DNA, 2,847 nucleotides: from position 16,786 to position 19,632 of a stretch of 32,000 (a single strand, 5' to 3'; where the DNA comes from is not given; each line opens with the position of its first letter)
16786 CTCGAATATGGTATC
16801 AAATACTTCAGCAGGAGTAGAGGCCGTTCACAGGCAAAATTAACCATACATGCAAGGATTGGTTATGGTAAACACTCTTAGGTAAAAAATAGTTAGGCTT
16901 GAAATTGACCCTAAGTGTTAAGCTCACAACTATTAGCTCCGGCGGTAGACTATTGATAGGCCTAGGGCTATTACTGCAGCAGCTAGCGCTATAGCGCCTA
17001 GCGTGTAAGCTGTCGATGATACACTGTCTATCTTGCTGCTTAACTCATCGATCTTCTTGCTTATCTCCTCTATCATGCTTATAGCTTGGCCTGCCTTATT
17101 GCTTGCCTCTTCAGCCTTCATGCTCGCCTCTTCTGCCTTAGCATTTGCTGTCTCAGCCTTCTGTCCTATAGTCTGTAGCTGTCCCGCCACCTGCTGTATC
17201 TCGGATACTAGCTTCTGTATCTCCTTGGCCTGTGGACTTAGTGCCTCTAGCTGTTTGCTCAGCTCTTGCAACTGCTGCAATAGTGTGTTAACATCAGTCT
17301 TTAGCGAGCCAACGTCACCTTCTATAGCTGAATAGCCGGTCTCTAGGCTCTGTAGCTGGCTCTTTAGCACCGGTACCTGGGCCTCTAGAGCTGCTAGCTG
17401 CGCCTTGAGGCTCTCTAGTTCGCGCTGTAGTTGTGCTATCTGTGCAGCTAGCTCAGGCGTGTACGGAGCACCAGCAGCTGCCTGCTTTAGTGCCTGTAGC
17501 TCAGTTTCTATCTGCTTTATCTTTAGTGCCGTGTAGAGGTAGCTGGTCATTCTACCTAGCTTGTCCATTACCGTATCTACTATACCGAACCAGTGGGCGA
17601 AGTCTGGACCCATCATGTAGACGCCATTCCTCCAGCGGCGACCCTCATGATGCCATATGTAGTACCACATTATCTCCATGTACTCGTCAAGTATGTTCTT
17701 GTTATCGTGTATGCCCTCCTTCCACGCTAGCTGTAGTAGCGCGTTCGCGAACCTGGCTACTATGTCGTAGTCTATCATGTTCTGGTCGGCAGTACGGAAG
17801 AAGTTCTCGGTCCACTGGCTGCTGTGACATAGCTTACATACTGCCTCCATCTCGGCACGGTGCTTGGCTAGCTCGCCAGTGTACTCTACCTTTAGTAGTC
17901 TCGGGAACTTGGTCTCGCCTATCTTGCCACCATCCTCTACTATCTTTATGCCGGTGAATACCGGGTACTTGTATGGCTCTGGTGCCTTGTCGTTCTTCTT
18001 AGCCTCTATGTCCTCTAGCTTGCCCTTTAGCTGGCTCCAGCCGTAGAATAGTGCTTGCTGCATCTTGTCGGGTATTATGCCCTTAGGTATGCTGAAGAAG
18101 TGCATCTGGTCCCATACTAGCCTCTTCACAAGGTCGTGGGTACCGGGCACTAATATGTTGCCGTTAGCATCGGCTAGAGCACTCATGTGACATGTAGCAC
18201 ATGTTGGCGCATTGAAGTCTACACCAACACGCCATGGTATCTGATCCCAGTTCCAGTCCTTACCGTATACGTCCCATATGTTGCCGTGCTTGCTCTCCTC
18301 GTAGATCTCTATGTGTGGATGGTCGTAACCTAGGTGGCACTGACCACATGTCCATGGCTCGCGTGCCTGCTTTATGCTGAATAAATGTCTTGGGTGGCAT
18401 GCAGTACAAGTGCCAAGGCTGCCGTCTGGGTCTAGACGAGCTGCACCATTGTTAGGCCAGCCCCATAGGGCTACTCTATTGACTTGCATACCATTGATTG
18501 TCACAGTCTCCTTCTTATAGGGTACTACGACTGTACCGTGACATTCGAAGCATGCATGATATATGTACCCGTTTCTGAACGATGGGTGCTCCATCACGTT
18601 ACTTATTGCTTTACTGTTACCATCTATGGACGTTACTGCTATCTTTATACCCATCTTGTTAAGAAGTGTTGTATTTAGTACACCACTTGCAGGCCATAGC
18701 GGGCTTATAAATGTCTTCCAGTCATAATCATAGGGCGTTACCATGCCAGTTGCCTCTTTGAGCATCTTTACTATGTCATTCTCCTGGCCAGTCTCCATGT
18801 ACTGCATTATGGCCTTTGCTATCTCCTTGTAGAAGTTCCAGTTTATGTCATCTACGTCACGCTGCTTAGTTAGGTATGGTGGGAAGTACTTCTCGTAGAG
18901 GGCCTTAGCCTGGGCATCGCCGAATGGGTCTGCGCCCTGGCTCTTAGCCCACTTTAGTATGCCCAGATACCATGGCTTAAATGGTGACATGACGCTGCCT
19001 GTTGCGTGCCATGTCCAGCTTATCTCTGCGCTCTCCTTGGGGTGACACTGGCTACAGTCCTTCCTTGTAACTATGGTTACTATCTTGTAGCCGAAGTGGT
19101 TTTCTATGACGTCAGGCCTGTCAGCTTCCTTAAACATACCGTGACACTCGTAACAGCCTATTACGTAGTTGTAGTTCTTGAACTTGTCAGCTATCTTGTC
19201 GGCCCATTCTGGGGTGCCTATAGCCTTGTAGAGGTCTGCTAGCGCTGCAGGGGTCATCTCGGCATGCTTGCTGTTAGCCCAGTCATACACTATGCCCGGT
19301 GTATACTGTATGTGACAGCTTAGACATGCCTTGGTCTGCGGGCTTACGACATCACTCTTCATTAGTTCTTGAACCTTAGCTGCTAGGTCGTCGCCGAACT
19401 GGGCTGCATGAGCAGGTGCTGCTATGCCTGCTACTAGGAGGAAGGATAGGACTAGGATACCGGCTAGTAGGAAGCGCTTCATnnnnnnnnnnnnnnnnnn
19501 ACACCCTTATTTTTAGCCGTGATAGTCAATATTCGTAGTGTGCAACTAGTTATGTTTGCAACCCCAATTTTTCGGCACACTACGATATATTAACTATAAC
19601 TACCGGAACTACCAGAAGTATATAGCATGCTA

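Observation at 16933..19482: Octahaem cytochrome mounted on a ~170-residue coiled-coil stalk with a C-terminal membrane anchor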

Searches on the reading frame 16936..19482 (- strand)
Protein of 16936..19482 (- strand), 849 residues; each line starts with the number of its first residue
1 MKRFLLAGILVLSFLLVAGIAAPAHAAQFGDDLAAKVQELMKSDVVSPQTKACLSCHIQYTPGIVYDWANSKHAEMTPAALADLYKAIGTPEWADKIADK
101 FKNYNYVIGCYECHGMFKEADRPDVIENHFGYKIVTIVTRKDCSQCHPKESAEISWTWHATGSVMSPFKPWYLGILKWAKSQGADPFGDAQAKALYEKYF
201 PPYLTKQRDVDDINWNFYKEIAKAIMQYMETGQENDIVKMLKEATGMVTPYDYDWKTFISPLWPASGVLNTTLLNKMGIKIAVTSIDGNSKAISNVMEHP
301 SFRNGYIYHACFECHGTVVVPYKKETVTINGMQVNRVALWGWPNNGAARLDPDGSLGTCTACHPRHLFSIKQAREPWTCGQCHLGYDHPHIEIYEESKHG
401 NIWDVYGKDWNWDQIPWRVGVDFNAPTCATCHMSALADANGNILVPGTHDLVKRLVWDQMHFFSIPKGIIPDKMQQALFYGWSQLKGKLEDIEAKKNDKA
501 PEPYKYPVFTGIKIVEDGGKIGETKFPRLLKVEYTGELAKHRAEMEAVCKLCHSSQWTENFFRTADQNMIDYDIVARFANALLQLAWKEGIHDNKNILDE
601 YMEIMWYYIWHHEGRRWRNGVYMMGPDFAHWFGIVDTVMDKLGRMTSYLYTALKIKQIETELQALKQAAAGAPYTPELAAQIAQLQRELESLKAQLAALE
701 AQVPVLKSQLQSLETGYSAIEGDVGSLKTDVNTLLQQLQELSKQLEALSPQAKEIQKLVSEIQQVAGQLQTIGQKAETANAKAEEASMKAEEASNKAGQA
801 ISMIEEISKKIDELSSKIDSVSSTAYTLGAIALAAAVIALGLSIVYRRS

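Call 3: search_protein_families(library=pfam, proteins=[window:16936-19482:-], max_evalue=1)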
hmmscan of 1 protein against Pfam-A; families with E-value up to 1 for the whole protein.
window:16936-19482:- (849 aa): 112 families (the best 25 are shown)
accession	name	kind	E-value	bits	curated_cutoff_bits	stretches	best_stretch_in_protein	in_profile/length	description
PF13447.11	Multi-haem_cyto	-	1.1e-20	74.5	21.9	1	358-458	97-191/269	Seven times multi-haem cytochrome CxxCH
PF14522.11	Cytochrome_C7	-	7.5e-11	42.1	24.8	2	309-383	14-66/67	Cytochrome c7 and related cytochrome c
PF06009.19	Laminin_II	-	3.3e-06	27.6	33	1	677-767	14-107/138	Laminin Domain II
PF23991.1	DUF7310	-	3.6e-06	27.8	40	1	659-726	2-62/83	Coiled-coil region of unknown function (DUF7310)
PF05377.16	FlaC_arch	-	7.1e-05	23.6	27.8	1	720-753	5-38/55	Flagella accessory protein C (FlaC)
PF05531.17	NPV_P10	-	7.2e-05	23.6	29.8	1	722-765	18-64/75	Nucleopolyhedrovirus P10 protein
PF05557.18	MAD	-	9.3e-05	21.4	30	1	677-748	398-467/661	Mitotic checkpoint protein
PF07889.17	DUF1664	-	0.00015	22.2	34.6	2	677-743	56-123/124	Protein of unknown function (DUF1664)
PF14537.11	Cytochrom_c3_2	-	0.00016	22.5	25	1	308-383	26-78/79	Cytochrome c3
PF04108.17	ATG17_like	-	0.00022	21.3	43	1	674-822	124-274/355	Autophagy protein ATG17-like domain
PF06008.19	Laminin_I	-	0.00025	21.3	34.6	1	732-824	26-118/259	Laminin Domain I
PF04513.17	Baculo_PEP_C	-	0.00043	20.8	38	2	657-737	49-133/140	Baculovirus polyhedron envelope protein, PEP, C terminus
PF05667.16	CCDC22_CC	-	0.00057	19.6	39.2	1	681-818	206-347/477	CCDC22 protein coiled-coil region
PF06419.17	COG6_N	-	0.00067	20.2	27.4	2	695-756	34-95/114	Conserved oligomeric complex COG6, N-terminal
PF08614.16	ATG16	-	0.00069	20.3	33.7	1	665-779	66-177/200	Autophagy protein 16 (ATG16)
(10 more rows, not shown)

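Call 4: search_protein_families(library=ncbifam, proteins=[window:16936-19482:-], max_evalue=1)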
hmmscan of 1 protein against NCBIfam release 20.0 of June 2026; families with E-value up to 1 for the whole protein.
window:16936-19482:- (849 aa): 76 families (the best 25 are shown)
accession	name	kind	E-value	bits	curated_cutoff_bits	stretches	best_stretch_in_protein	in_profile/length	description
NF052343.1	hydrazine_HDH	equivalog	2.1e-17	62.7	900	2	358-434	224-301/564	hydrazine dehydrogenase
NF045487.1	ASRP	equivalog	1.3e-10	40.5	300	2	654-758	164-271/593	archaea-specific SMC-related protein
TIGR02168.1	SMC_prok_B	equivalog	1.7e-09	36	567.35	1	657-823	320-491/1181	chromosome segregation protein SMC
TIGR02169.1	SMC_prok_A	equivalog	7.1e-09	33.9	729.4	1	654-823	739-904/1165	chromosome segregation protein SMC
NF003034.1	PRK03918.1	equivalog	1e-07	30.4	700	1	677-824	211-353/878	DNA double-strand break repair ATPase Rad50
TIGR04523.1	Mplasa_alph_rch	subfamily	6.8e-07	27.6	270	1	655-819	290-450/745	helix-rich protein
TIGR04527.1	mycoplas_twoTM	subfamily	7.7e-07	29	125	1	684-828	44-193/248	MG_279/MG_280 family protein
NF041035.1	Rad50_Halo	equivalog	1.7e-06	26.8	1000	1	677-822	248-397/883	DNA double-strand break repair ATPase Rad50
NF041034.1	Rad50_Sulf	equivalog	2.1e-06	25.9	1000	1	655-818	169-320/872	DNA double-strand break repair ATPase Rad50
NF047516.1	LA_3659_fam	equivalog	3.9e-06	26.6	36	1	655-826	49-217/221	LA_3659 family protein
NF047514.1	SpiroCoCo_N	equivalog_domain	3.9e-06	26.6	75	1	655-826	49-217/221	SpiroCoCo family coiled-coil protein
NF002572.0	PRK02224.1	equivalog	5.8e-06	24.9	1087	1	677-821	255-403/888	DNA double-strand break repair ATPase Rad50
TIGR04211.1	SH3_and_anchor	equivalog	1.5e-05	24.7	65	3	704-796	62-154/198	TIGR04211 family SH3 domain-containing protein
NF040788.1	S-lay_SlaB_Mtsph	equivalog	4.1e-05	22.7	700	1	677-750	312-385/416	S-layer protein SlaB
NF002244.0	PRK01156.1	equivalog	4.3e-05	21.8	847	1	677-817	177-310/895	DNA double-strand break repair ATPase Rad50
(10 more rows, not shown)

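Call 6: search_solved_structures(query=window:16936-19482:-, max_evalue=0.01, show_alignments=2)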
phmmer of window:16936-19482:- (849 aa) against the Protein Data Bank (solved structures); distinct sequences matched with E-value up to 0.01: 11.
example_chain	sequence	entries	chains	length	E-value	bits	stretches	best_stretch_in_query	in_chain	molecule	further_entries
4qo5_A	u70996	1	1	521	5.1e-79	269.9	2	310-629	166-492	Hypothetical multiheme protein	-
6h5l_A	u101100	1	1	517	3.9e-19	71.8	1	358-434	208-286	Similar to hydroxylamine oxidoreductase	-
4fas_A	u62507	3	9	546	3.5e-16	62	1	358-443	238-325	Hydroxylamine oxidoreductase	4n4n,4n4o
1fgj_A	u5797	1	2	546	3.6e-16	62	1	358-443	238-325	HYDROXYLAMINE OXIDOREDUCTASE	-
6m0p_A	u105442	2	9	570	4.2e-16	61.8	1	358-443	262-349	Aerobic hydroxylamine oxidoreductase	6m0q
6t5e_A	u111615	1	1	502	5.2e-14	54.8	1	358-440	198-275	Hydroxylamine oxidoreductase-like protein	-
4n4j_A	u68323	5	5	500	8.6e-14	54.1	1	358-434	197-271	hydroxylamine oxidoreductase | Similar to hydroxylamine oxidoreductase hao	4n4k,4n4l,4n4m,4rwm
6hif_G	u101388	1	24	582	1.4e-09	40.2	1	358-434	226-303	Hydrazine dehydrogenase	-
8qox_B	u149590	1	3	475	0.0019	19.9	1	667-761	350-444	Conserved membrane protein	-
6gao_A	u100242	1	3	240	0.0057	18.3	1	639-766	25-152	Outer capsid protein sigma-1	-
6gaj_A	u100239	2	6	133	0.0062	18.2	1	638-738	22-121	Outer capsid protein sigma-1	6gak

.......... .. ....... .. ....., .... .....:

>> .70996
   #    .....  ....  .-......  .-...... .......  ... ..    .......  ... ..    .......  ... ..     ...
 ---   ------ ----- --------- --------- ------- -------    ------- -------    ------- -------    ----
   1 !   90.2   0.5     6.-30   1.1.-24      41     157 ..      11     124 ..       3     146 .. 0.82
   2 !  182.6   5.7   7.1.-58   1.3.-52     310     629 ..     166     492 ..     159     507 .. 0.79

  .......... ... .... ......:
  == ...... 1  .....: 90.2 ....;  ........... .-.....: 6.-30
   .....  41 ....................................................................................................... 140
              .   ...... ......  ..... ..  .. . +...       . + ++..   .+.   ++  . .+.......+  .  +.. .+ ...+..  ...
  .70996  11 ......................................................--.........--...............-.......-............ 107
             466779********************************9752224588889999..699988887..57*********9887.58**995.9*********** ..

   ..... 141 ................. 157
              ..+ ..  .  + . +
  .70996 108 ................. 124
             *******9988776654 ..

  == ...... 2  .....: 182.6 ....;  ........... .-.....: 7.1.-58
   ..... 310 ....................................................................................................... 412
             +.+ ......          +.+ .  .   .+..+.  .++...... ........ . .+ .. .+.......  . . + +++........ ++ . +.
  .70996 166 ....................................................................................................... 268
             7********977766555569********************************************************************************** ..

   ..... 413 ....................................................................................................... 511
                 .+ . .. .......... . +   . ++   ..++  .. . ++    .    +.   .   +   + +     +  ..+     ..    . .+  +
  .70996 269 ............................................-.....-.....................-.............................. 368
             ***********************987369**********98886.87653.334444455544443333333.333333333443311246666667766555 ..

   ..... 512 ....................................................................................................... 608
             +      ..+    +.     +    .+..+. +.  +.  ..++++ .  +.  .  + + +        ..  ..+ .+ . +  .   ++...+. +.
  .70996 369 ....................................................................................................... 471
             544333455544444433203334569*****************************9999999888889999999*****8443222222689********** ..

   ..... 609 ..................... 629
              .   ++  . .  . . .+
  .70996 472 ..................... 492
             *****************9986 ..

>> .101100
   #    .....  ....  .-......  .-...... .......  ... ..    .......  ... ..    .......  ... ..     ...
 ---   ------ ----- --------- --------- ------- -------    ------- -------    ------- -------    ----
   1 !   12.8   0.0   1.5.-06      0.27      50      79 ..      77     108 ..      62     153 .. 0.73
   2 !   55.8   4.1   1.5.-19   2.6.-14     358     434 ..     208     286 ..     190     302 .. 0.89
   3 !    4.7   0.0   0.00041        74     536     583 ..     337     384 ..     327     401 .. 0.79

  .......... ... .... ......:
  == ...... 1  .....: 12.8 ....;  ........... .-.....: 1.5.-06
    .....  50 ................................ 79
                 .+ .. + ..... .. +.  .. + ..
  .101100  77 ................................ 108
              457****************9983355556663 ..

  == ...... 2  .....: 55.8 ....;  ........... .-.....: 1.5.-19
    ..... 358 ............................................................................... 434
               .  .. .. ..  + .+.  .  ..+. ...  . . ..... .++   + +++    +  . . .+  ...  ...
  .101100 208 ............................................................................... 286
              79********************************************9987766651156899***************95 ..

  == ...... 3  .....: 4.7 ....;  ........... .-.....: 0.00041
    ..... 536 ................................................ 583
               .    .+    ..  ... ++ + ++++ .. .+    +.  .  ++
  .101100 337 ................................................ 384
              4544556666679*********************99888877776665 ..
